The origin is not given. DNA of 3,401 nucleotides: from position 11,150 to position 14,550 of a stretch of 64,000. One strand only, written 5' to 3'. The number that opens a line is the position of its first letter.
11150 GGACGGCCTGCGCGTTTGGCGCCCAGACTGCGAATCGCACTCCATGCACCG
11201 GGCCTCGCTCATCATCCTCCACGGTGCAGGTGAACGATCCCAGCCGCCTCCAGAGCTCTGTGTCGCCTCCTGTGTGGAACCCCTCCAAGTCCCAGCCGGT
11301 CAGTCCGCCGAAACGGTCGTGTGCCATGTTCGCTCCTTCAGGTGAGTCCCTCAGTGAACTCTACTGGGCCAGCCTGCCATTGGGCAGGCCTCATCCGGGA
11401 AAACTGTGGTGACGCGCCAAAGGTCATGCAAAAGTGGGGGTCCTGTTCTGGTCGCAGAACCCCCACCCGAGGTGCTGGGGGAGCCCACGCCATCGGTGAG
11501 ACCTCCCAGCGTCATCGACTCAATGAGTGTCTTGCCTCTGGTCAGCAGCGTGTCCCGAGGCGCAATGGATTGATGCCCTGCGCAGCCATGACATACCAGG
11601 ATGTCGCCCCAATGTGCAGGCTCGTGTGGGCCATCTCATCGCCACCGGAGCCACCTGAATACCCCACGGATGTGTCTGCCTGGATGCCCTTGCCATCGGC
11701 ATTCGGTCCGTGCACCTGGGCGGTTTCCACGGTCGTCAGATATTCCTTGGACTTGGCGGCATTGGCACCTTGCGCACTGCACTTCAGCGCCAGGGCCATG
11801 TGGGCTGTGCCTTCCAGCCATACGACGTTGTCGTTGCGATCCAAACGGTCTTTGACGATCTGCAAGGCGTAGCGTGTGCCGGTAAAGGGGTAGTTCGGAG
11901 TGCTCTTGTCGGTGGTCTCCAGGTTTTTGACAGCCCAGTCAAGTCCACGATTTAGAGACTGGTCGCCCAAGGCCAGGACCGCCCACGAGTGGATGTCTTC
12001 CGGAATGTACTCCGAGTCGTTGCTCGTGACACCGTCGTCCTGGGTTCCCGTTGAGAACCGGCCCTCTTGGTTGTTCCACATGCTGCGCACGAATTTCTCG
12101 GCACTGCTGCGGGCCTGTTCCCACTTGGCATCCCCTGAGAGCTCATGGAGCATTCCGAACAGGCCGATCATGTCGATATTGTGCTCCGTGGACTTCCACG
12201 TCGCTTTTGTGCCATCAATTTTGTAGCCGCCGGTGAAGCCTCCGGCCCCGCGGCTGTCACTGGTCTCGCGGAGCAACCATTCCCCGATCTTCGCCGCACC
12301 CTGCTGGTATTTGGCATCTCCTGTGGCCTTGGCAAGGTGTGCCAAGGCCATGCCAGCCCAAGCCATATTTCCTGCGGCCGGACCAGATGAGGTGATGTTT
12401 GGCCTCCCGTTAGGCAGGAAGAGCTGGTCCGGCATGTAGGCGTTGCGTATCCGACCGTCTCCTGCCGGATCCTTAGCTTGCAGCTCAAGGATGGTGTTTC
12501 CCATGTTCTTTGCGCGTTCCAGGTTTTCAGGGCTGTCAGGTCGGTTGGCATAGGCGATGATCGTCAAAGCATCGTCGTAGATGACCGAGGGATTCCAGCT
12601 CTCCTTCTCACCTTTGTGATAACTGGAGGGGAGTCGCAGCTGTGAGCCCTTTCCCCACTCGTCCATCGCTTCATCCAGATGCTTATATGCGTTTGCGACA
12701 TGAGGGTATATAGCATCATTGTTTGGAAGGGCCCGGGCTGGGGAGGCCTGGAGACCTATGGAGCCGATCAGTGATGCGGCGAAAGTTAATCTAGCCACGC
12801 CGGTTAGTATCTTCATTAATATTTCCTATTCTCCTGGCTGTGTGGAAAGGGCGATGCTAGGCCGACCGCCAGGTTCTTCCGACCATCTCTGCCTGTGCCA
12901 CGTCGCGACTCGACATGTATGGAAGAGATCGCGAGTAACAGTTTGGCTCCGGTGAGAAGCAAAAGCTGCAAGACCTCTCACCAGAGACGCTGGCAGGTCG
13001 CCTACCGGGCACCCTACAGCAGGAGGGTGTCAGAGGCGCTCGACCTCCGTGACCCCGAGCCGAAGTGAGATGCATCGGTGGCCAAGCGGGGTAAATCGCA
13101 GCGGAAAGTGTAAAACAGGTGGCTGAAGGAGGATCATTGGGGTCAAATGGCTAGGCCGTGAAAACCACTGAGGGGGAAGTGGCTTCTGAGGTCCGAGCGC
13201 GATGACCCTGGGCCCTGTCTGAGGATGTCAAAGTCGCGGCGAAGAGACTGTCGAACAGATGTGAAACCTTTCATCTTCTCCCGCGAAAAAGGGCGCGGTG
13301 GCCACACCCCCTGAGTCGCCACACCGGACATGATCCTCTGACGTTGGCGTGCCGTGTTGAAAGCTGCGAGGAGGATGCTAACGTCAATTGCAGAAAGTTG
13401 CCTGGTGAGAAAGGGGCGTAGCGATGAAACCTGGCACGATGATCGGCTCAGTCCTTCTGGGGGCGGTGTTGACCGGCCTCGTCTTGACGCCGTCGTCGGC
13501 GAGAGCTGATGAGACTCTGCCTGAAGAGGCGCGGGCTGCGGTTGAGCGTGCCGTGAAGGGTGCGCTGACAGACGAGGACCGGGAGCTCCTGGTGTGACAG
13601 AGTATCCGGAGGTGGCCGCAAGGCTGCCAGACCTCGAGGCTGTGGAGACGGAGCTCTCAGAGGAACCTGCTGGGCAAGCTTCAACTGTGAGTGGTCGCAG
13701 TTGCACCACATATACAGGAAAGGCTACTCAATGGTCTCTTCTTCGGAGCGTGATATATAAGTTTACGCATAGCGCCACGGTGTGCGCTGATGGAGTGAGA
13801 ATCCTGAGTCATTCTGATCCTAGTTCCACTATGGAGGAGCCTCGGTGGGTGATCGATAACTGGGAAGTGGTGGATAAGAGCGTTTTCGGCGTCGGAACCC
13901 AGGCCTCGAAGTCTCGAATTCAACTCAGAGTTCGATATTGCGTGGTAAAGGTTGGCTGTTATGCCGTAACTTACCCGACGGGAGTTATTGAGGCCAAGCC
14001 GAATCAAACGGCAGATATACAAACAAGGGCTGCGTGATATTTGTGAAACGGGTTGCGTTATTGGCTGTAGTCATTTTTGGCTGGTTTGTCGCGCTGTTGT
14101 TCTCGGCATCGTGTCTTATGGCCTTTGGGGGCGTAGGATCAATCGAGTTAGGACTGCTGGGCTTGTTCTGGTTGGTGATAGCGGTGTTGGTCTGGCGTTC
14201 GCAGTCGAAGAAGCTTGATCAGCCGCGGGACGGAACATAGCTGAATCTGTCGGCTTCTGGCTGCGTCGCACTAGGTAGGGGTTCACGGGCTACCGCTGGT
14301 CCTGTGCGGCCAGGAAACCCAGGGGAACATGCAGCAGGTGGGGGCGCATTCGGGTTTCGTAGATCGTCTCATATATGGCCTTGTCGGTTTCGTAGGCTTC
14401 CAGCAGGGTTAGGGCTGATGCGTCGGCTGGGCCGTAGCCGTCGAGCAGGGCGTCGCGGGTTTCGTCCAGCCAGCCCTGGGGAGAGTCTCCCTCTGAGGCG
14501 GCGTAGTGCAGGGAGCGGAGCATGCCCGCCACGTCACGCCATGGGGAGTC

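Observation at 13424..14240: GTGA-chained three-ORF cassette: signal-peptide ORF / four-Cys beta-rich ORF / 2-TM mini-protein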

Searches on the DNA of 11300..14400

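Call 85: search_rna_families(source=window, start=11300, end=14400, threshold=evalue, max_evalue=1)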
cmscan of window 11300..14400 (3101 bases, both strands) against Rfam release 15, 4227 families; matches with E-value up to 1: 0.
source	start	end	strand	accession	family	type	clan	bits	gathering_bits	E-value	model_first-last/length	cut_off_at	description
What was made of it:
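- Tried and rejected: The Rfam scan of 11300-14400 was empty (call 85).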

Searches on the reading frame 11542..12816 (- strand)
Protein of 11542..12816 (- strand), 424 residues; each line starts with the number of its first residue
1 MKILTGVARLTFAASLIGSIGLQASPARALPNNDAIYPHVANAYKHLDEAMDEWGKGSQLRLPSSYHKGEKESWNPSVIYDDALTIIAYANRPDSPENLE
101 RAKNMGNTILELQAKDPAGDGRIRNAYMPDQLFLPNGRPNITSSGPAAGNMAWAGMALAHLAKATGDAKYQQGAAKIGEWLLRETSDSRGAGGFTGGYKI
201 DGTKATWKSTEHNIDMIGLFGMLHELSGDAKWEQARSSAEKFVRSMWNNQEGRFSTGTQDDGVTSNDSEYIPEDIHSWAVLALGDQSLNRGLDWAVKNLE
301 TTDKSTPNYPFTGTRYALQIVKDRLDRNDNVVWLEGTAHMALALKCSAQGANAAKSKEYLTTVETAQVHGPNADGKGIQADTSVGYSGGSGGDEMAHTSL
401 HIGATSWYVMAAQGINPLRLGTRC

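Call 3: search_protein_families(library=pfam, proteins=[window:11542-12816:-], max_evalue=1)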
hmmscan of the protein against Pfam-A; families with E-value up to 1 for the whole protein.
window:11542-12816:- (424 aa): 0 families

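Call 87: search_solved_structures(query=window:11542-12816:-, max_evalue=1)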
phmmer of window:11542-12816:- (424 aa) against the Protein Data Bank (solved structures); distinct sequences matched with E-value up to 1: 0.

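Call 88: search_protein_families(library=ncbifam, proteins=[window:11542-12816:-], max_evalue=0.01)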
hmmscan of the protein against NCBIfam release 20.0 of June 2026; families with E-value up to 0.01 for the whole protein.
window:11542-12816:- (424 aa): 0 families

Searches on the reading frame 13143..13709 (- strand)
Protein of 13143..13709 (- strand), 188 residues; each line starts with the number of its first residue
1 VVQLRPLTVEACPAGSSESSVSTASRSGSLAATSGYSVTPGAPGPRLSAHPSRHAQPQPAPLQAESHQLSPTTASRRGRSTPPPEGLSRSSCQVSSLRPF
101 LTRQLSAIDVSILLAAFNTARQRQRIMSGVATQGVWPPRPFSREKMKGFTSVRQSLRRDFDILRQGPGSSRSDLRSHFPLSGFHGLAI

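Call 3: search_protein_families(library=pfam, proteins=[window:13143-13709:-], max_evalue=1)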
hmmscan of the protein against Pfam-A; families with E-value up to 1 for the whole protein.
window:13143-13709:- (188 aa): 0 families

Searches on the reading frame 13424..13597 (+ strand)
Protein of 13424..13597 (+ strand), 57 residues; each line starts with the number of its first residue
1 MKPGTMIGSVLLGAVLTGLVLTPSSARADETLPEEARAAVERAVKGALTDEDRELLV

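Call 3: search_protein_families(library=pfam, proteins=[window:13424-13597:+], max_evalue=1)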
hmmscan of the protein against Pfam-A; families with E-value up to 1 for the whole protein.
window:13424-13597:+ (57 aa): 2 families
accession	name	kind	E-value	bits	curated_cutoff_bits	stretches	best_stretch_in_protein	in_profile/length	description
PF13490.11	zf-HC2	-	0.077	13.6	22.2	1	25-45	9-29/35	Putative zinc-finger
PF06305.16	LapA_dom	-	0.19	12.1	28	1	6-28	23-45/64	Lipopolysaccharide assembly protein A domain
